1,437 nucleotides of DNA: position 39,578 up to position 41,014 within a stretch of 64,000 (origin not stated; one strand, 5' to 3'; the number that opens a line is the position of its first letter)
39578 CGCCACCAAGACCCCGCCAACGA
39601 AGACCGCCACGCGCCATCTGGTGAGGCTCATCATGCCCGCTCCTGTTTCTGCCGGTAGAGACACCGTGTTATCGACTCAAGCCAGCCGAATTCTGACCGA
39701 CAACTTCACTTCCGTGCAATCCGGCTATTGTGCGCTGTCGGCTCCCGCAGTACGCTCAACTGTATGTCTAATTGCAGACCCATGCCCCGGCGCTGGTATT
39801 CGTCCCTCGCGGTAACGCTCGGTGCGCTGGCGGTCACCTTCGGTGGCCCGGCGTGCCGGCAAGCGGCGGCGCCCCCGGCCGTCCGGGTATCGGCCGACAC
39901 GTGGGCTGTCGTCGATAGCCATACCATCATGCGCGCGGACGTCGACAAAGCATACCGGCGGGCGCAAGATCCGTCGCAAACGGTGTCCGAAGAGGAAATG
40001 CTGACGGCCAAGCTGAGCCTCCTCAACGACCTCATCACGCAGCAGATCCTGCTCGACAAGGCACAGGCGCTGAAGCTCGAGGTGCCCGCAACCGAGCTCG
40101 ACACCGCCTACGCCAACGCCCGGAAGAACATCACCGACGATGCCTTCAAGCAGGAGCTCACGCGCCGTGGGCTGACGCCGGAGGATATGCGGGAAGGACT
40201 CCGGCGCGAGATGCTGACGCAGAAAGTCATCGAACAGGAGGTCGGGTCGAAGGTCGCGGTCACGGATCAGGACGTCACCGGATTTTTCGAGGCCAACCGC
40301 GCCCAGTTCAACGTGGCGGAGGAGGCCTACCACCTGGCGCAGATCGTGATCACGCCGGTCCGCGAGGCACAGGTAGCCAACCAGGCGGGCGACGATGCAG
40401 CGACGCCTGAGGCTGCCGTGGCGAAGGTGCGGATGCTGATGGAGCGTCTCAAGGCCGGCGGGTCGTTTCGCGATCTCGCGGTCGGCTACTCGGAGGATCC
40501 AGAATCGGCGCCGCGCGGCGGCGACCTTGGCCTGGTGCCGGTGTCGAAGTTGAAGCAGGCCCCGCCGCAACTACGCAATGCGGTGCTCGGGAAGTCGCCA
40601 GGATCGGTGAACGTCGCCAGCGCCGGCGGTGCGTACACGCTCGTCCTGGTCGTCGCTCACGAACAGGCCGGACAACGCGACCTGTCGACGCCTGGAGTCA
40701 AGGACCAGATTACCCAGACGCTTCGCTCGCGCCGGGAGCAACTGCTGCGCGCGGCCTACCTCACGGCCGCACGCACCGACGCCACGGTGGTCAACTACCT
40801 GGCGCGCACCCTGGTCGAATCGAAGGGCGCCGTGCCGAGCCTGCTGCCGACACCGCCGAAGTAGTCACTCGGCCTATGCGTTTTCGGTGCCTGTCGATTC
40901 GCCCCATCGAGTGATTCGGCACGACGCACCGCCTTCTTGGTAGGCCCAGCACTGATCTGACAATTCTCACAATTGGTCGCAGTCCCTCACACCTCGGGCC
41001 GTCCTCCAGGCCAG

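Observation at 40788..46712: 78-bp direct repeat (77/78) of a gene's 3' end brackets a 5.8-kb block: signature of an old site-specific insertion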

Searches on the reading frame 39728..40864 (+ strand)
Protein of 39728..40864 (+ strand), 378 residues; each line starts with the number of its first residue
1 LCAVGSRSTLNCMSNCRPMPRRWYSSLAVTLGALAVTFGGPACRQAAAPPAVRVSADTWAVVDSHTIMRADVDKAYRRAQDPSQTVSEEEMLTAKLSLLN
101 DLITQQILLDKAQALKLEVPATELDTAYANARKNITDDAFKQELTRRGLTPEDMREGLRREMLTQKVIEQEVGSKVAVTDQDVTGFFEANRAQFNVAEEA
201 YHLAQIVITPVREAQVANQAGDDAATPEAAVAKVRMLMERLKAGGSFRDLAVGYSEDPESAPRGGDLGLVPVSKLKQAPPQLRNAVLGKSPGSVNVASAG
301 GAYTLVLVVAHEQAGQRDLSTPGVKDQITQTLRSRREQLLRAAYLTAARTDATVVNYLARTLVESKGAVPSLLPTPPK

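Call 7: search_protein_families(library=pfam, proteins=[window:39728-40864:+], max_evalue=0.01)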
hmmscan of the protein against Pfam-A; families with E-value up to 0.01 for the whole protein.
window:39728-40864:+ (378 aa): 5 families
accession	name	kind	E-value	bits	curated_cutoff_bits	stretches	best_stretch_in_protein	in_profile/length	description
PF13624.11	SurA_N_3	-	1e-14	55.1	27.2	1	53-167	35-161/162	SurA-like N-terminal domain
PF09312.16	SurA_N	-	9.1e-10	39.2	30.8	1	60-167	6-117/118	SurA N-terminal domain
PF13616.12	Rotamase_3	-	9.4e-10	39.5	22.5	1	212-298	27-103/116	PPIC-type PPIASE domain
PF00639.27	Rotamase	-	5.6e-07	30.9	21.7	1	223-294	11-80/97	PPIC-type PPIASE domain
PF13623.11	SurA_N_2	-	1.2e-06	28.9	28.5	1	55-141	39-130/145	SurA-like N-terminal domain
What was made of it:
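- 39728..40864 (+): SurA-like periplasmic chaperone/PPIase gene. It is the conserved left anchor of the variable slot. Pfam SurA_N_3, SurA_N and Rotamase_3 (call 7).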

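Call 10: find_related_loci(query=window:39728-40864:+, collection=genome_contigs, flank=10000)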
Query window:39728-40864:+ (378 aa) in genome_contigs; peptide patterns used: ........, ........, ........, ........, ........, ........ (x = any residue, [..] = any of these).
102 stretches matched a pattern; 21 encode a relative of the query (tblastn E <= 1e-3); 21 distinct loci.
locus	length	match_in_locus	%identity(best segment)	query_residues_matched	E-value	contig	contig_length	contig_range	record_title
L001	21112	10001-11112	80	7-377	3e-169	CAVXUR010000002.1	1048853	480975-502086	MAG: uncultured Acidobacteriota bacterium isolate MFD05747.bin.3.242 genome assembly, contig: contig_18261, whole genome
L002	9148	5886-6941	73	22-374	8e-166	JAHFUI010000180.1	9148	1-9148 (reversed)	MAG: Acidobacteria bacterium isolate nzgw76 NODE_10534_length_9149_cov_4.171467, whole genome shotgun sequence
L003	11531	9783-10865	68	10-375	7e-166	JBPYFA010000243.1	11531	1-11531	MAG: Vicinamibacterales bacterium isolate Bin.028.fastaField_pasture_P2 k127_3709025, whole genome shotgun sequence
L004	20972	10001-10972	77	42-367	2e-162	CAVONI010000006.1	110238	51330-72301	MAG: uncultured Acidobacteriota bacterium isolate MFD09848.bin.1.96 genome assembly, contig: contig_25463, whole genome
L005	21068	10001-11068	68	4-366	2e-162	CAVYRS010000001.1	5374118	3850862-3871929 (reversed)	MAG: uncultured Acidobacteriota bacterium isolate MFD06229.bin.2.32 genome assembly, contig: contig_2392, whole genome s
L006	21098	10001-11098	70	13-377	5e-161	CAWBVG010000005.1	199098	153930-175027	MAG: uncultured Acidobacteriota bacterium isolate MFD03975.bin.2.173 genome assembly, contig: contig_11535, whole genome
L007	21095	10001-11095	67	14-373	2e-160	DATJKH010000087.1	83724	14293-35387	MAG TPA_asm: Vicinamibacterales bacterium isolate SMAG_U15588 k141_1940304, whole genome shotgun sequence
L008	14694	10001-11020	71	42-373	3e-160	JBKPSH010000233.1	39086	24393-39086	MAG: Acidobacteriota bacterium isolate GS_EKS_MAG_00027 GS_EKS_000003805401, whole genome shotgun sequence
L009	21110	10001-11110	68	7-375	5e-159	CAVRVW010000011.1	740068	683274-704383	MAG: uncultured Acidobacteriota bacterium isolate MFD02242.bin.2.43 genome assembly, contig: contig_896, whole genome sh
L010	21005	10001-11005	72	43-376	4e-157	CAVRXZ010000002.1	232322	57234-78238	MAG: uncultured Acidobacteriota bacterium isolate MFD02242.bin.2.305 genome assembly, contig: contig_12032, whole genome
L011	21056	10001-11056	68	27-378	9e-155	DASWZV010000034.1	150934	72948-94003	MAG TPA_asm: Vicinamibacterales bacterium isolate SMAG_U3748 k141_3677965, whole genome shotgun sequence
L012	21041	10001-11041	73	27-372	8e-167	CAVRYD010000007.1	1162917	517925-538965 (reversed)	MAG: uncultured Acidobacteriota bacterium isolate MFD02199.bin.2.70 genome assembly, contig: contig_27484, whole genome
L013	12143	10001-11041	65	27-373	7e-151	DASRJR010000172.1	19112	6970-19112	MAG TPA_asm: Vicinamibacterales bacterium isolate SMAG_U10141 k141_3435524, whole genome shotgun sequence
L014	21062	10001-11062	66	26-378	6e-150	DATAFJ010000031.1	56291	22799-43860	MAG TPA_asm: Vicinamibacterales bacterium isolate SMAG_U6800 k141_4340657, whole genome shotgun sequence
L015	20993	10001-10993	71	43-373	4e-149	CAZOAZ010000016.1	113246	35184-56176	MAG TPA_asm: uncultured Bifidobacterium sp. isolate SRP237561_co1_82 genome assembly, contig: NODE_210_length_113246_cov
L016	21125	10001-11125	66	1-377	5e-147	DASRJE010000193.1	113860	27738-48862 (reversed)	MAG TPA_asm: Vicinamibacterales bacterium isolate SMAG_U10128 k141_946476, whole genome shotgun sequence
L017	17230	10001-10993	64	40-370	7e-144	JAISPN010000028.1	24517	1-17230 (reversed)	MAG: Acidobacteriaceae bacterium isolate Jx357_bin24 k119_53571, whole genome shotgun sequence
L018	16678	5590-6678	66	16-377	2e-153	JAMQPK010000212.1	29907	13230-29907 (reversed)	MAG: Vicinamibacterales bacterium isolate CH22 k141_1168308, whole genome shotgun sequence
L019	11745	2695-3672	55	42-369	8e-112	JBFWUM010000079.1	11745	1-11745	MAG: Vicinamibacterales bacterium isolate CA_2019_TPBF_70 NODE_23201_length_11745_cov_16.121019_TPBF, whole genome shotg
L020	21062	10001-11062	49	24-377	5e-98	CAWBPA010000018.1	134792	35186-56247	MAG: Vicinamibacterales bacterium isolate MFD00962.bin.2.188 genome assembly, contig: contig_42698, whole genome shotgun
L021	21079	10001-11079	66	21-373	5e-126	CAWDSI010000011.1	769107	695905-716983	MAG: uncultured Acidobacteriota bacterium isolate MFD00392.bin.2.245 genome assembly, contig: contig_2415, whole genome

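Call 14: find_homologous_proteins(query=window:39728-40864:+, max_evalue=1e-30)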
Query window:39728-40864:+ (378 aa): 3729 proteins with E <= 1e-30 among 8000 candidates; the best 120 are listed.
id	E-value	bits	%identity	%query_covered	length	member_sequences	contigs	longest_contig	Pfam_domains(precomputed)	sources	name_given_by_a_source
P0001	1.9e-221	753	97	95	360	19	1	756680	PF00639.28,PF13624.12,PF13616.13,PF13623.12,PF09312.17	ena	-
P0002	2.3e-203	693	89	97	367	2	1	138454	PF00639.28,PF13624.12,PF13616.13,PF13623.12,PF09312.17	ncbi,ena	-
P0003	1.1e-201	688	93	92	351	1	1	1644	PF00639.28,PF13624.12,PF13616.13,PF13623.12,PF09312.17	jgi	jgi:parvulin-like peptidyl-prolyl isomerase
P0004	7.4e-201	685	89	95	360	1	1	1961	PF00639.28,PF13624.12,PF13616.13,PF13623.12,PF09312.17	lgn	-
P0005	1.0e-194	665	90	92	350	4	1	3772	PF00639.28,PF13624.12,PF13616.13,PF13623.12,PF09312.17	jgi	jgi:peptidyl-prolyl cis-trans isomerase SurA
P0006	2.2e-187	641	82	97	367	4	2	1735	PF00639.28,PF13624.12,PF13616.13,PF13623.12,PF09312.17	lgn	-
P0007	3.2e-187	640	97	82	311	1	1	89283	PF00639.28,PF13624.12,PF13616.13,PF09312.17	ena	-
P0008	1.3e-183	628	82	95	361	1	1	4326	PF00639.28,PF13624.12,PF13616.13,PF13623.12,PF09312.17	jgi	jgi:parvulin-like peptidyl-prolyl isomerase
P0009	2.1e-183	627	80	97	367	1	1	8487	PF00639.28,PF13624.12,PF13616.13,PF13623.12,PF09312.17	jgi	jgi:peptidyl-prolyl cis-trans isomerase SurA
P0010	1.9e-182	624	82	95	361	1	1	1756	PF00639.28,PF13624.12,PF13616.13,PF13623.12,PF09312.17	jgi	jgi:peptidyl-prolyl cis-trans isomerase SurA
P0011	8.7e-182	622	82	94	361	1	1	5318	PF00639.28,PF13624.12,PF13616.13,PF13623.12,PF09312.17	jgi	jgi:peptidyl-prolyl cis-trans isomerase SurA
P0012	1.2e-181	622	81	95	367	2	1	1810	PF00639.28,PF13624.12,PF13616.13,PF13623.12,PF09312.17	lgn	-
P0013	3.6e-180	617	98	79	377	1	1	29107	PF00639.28,PF13624.12,PF13616.13,PF13623.12,PF09312.17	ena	-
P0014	9.2e-179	612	81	93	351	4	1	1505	PF00639.28,PF13624.12,PF13616.13,PF13623.12,PF09312.17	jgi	jgi:peptidyl-prolyl cis-trans isomerase SurA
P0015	2.3e-177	608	76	100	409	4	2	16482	PF00639.28,PF13624.12,PF13616.13,PF13623.12,PF09312.17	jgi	jgi:peptidyl-prolyl cis-trans isomerase SurA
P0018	2.6e-172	591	81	89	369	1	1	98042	PF00639.28,PF13624.12,PF13616.13,PF13623.12,PF09312.17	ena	-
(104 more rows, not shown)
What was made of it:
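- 39728..40864 (+): It has 3729 homologues at E<=1e-30 (call 14).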

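Call 15: find_encoding_contigs(protein=P0001, flank=10000, max_places=6)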
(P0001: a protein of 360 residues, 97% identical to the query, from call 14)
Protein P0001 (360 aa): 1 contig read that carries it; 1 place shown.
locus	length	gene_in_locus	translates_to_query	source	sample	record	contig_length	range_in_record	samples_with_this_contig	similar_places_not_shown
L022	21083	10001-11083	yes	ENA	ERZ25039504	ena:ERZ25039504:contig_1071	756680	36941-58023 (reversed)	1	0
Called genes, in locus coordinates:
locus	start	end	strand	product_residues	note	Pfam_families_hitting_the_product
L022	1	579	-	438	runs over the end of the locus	PF01053:Cys_Met_Meta_PP, PF00155:Aminotran_1_2 (weak), PF01041:DegT_DnrJ_EryC1 (weak), PF00266:Aminotran_5 (weak)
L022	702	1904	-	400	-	PF00561:Abhydrolase_1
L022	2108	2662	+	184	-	PF02566:OsmC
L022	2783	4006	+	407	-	PF01266:DAO (weak), PF01593:Amino_oxidase (weak), PF13738:Pyr_redox_3, PF07992:Pyr_redox_2 (faint)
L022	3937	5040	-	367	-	PF01926:MMR_HSR1, PF02421:FeoB_N (weak), PF06071:YchF-GTPase_C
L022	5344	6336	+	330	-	PF13776:DUF4172, PF02661:Fic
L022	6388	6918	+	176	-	PF05163:DinB, PF12867:DinB_2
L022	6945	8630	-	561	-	PF07690:MFS_1 (weak), PF13000:Acatn (weak)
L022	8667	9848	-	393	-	PF00756:Esterase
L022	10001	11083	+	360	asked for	PF13623:SurA_N_2 (faint), PF13624:SurA_N_3, PF09312:SurA_N, PF13616:Rotamase_3, PF00639:Rotamase (weak)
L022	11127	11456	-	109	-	PF12823:DUF3817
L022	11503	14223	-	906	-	PF00069:Pkinase, PF07714:PK_Tyr_Ser-Thr, PF26550:Tricorn_2nd (weak), PF25174:Beta-prop_THOC3 (faint), PF02897:Peptidase_S9_N (faint), PF26549:Tricorn_N, PF07676:PD40 (weak), PF26549:Tricorn_N (weak)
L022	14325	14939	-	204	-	PF04542:Sigma70_r2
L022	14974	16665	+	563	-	PF11806:Enterochelin_N, PF00756:Esterase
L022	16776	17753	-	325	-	PF13088:BNR_2 (faint)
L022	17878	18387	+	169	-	PF06983:3-dmu-9_3-mt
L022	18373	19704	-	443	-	PF00083:Sugar_tr, PF07690:MFS_1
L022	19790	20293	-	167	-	PF04173:DoxD (weak), PF07681:DoxX (weak)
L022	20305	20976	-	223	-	PF02894:GFO_IDH_MocA_C, PF22725:GFO_IDH_MocA_C3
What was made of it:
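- On Site-specific integrative element at a gene 3' end: The annotated orthologous locus shows none within 10 kb either side (call 15).
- On ECF sigma / Ser-Thr kinase signalling pair (cargo): Call 7; intact orthologues in call 15.
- Checked: No integrase occurs in the block (call 7) or within 10 kb either side in the annotated orthologous locus L022 (call 15).
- It needs no integrase, consistent with calls 7 and 15.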

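Call 16: find_encoding_contigs(protein=P0013, flank=10000, max_places=4)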
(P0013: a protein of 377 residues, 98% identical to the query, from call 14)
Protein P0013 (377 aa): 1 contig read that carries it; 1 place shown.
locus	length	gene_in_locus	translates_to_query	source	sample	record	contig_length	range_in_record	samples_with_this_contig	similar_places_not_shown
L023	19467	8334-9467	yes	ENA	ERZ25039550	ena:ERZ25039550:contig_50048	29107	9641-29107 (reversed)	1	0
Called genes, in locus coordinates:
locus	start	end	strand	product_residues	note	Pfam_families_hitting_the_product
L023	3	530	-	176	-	?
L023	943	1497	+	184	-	PF02566:OsmC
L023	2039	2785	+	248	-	-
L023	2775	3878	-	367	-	PF01926:MMR_HSR1, PF02421:FeoB_N (weak), PF06071:YchF-GTPase_C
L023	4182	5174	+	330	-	PF13776:DUF4172, PF02661:Fic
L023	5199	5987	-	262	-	-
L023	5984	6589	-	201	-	PF07690:MFS_1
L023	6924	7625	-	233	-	PF00756:Esterase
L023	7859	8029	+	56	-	-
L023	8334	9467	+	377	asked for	PF13623:SurA_N_2 (faint), PF13624:SurA_N_3, PF09312:SurA_N, PF13616:Rotamase_3, PF00639:Rotamase (weak)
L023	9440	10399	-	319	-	PF13088:BNR_2 (faint)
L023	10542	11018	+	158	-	PF06983:3-dmu-9_3-mt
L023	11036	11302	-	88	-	PF00083:Sugar_tr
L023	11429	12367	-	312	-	PF00083:Sugar_tr, PF07690:MFS_1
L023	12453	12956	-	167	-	PF04173:DoxD (weak), PF07681:DoxX (weak)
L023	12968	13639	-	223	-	PF02894:GFO_IDH_MocA_C, PF22725:GFO_IDH_MocA_C3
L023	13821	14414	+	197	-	-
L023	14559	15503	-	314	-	PF02424:ApbE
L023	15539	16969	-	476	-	PF01408:GFO_IDH_MocA, PF22725:GFO_IDH_MocA_C3 (faint), PF19051:GFO_IDH_MocA_C2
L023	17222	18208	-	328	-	-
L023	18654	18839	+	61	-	-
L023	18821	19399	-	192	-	PF00754:F5_F8_type_C (weak), PF22633:F5_F8_type_C_2 (weak)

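Call 17: find_encoding_contigs(protein=P0007, flank=10000, max_places=4)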
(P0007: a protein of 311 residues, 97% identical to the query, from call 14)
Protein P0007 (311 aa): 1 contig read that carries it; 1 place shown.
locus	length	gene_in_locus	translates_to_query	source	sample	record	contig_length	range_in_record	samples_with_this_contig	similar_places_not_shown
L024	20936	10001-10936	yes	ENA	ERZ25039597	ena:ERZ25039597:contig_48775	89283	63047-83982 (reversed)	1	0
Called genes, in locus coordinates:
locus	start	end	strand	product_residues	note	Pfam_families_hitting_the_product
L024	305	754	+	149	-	PF00211:Guanylate_cyc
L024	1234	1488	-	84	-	-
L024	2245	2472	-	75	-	-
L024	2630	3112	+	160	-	-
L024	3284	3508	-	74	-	PF06071:YchF-GTPase_C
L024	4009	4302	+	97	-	-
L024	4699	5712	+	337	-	PF13776:DUF4172, PF02661:Fic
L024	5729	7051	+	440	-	PF07885:Ion_trans_2, PF02254:TrkA_N, PF02080:TrkA_C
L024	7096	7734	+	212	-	-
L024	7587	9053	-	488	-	PF00756:Esterase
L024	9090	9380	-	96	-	-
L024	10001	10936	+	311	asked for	PF09312:SurA_N, PF13624:SurA_N_3, PF13616:Rotamase_3, PF00639:Rotamase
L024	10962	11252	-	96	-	-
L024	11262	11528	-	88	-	-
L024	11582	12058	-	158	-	-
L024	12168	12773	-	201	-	PF00083:Sugar_tr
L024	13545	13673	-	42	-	-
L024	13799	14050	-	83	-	PF07681:DoxX (weak)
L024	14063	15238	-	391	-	PF01408:GFO_IDH_MocA, PF22725:GFO_IDH_MocA_C3, PF02894:GFO_IDH_MocA_C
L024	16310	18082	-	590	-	PF01408:GFO_IDH_MocA, PF22725:GFO_IDH_MocA_C3 (faint), PF19051:GFO_IDH_MocA_C2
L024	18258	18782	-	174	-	-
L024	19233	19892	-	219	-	PF02366:PMT, PF13231:PMT_2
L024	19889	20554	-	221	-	PF00754:F5_F8_type_C (weak), PF22633:F5_F8_type_C_2 (weak)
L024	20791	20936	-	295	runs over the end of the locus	PF00126:HTH_1, PF03466:LysR_substrate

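Call 18: find_encoding_contigs(protein=P0002, flank=10000, max_places=4)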
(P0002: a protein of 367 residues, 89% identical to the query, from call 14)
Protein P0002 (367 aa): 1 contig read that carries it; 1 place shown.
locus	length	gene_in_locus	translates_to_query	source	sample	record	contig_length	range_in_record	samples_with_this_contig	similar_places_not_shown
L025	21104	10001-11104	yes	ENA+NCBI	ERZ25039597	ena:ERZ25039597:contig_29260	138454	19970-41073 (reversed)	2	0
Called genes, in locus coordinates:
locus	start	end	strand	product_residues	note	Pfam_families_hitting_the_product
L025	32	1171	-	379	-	PF00561:Abhydrolase_1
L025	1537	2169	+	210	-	-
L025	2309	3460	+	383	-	-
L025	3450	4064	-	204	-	PF06071:YchF-GTPase_C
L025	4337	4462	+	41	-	-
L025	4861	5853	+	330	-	PF13776:DUF4172, PF02661:Fic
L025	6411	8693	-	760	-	PF07690:MFS_1, PF13000:Acatn (weak), PF00083:Sugar_tr (weak)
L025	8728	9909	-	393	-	PF00756:Esterase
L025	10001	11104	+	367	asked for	PF13623:SurA_N_2 (faint), PF13624:SurA_N_3, PF09312:SurA_N, PF13616:Rotamase_3, PF00639:Rotamase (weak)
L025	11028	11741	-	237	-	PF26549:Tricorn_N (faint)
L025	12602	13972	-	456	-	PF00069:Pkinase, PF07714:PK_Tyr_Ser-Thr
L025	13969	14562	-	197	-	PF04542:Sigma70_r2, PF08281:Sigma70_r4_2 (weak)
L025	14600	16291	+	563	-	PF11806:Enterochelin_N, PF00756:Esterase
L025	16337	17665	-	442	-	PF00083:Sugar_tr, PF07690:MFS_1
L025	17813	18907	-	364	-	PF00989:PAS, PF08448:PAS_4, PF13426:PAS_9, PF08447:PAS_3, PF07228:SpoIIE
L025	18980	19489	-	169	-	PF04173:DoxD (weak), PF07681:DoxX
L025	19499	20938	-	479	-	PF01408:GFO_IDH_MocA, PF02894:GFO_IDH_MocA_C, PF22725:GFO_IDH_MocA_C3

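Call 33: find_encoding_contigs(protein=P0018, flank=10000, max_places=3)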
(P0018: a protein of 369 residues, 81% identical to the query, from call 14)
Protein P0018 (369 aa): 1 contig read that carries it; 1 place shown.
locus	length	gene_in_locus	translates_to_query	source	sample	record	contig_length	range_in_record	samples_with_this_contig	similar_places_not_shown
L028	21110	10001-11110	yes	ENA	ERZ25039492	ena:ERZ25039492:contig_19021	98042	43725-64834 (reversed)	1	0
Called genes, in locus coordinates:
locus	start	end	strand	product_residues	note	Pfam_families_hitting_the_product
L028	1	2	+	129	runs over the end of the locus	PF01850:PIN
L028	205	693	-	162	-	PF13380:CoA_binding_2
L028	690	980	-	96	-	PF01053:Cys_Met_Meta_PP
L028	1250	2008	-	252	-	PF01053:Cys_Met_Meta_PP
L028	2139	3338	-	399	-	PF00561:Abhydrolase_1, PF12146:Hydrolase_4 (faint)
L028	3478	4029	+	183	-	PF02566:OsmC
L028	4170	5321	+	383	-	PF01266:DAO (weak), PF13738:Pyr_redox_3, PF07992:Pyr_redox_2 (faint)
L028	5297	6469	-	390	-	PF00756:Esterase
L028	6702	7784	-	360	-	-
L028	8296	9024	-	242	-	PF00501:AMP-binding, PF13193:AMP-binding_C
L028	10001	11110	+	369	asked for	PF13624:SurA_N_3, PF13623:SurA_N_2, PF09312:SurA_N, PF13616:Rotamase_3, PF00639:Rotamase (weak)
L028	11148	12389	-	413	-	PF01103:Omp85 (weak)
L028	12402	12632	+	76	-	-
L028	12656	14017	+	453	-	PF00324:AA_permease, PF13520:AA_permease_2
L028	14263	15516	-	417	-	PF12006:DUF3500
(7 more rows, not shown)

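Call 34: find_encoding_contigs(protein=P0005, flank=10000, max_places=4)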
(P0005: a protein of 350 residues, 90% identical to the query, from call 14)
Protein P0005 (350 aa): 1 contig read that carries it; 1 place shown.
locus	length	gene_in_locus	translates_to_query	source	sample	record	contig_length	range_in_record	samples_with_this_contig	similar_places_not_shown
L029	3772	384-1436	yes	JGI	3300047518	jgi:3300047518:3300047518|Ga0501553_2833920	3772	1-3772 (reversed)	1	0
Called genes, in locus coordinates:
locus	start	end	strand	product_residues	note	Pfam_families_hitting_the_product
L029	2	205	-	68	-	?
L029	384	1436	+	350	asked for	PF13624:SurA_N_3, PF13623:SurA_N_2 (faint), PF09312:SurA_N, PF13616:Rotamase_3, PF00639:Rotamase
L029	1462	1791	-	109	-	PF12823:DUF3817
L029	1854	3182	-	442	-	PF00083:Sugar_tr, PF07690:MFS_1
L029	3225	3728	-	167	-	PF04173:DoxD (weak), PF07681:DoxX (weak)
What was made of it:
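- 39728..40864 (+): It is present in every related locus (calls 10, 15-18, 33, 34).
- On HFIR / 3'-end displacement: Block-bearing alleles without BNR are present only in partial form (L025, L029; calls 18, 34).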

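Call 42: find_encoding_contigs(protein=P0003, flank=10000, max_places=3)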
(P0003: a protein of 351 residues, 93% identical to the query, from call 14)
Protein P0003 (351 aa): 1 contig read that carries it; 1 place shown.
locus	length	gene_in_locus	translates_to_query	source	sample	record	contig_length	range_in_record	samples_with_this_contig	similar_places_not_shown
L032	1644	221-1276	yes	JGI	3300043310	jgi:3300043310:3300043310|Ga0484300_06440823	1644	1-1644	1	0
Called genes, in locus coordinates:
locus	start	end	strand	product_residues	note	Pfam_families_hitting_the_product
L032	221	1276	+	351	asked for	PF13624:SurA_N_3, PF13623:SurA_N_2 (faint), PF09312:SurA_N, PF13616:Rotamase_3, PF00639:Rotamase (weak)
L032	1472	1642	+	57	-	?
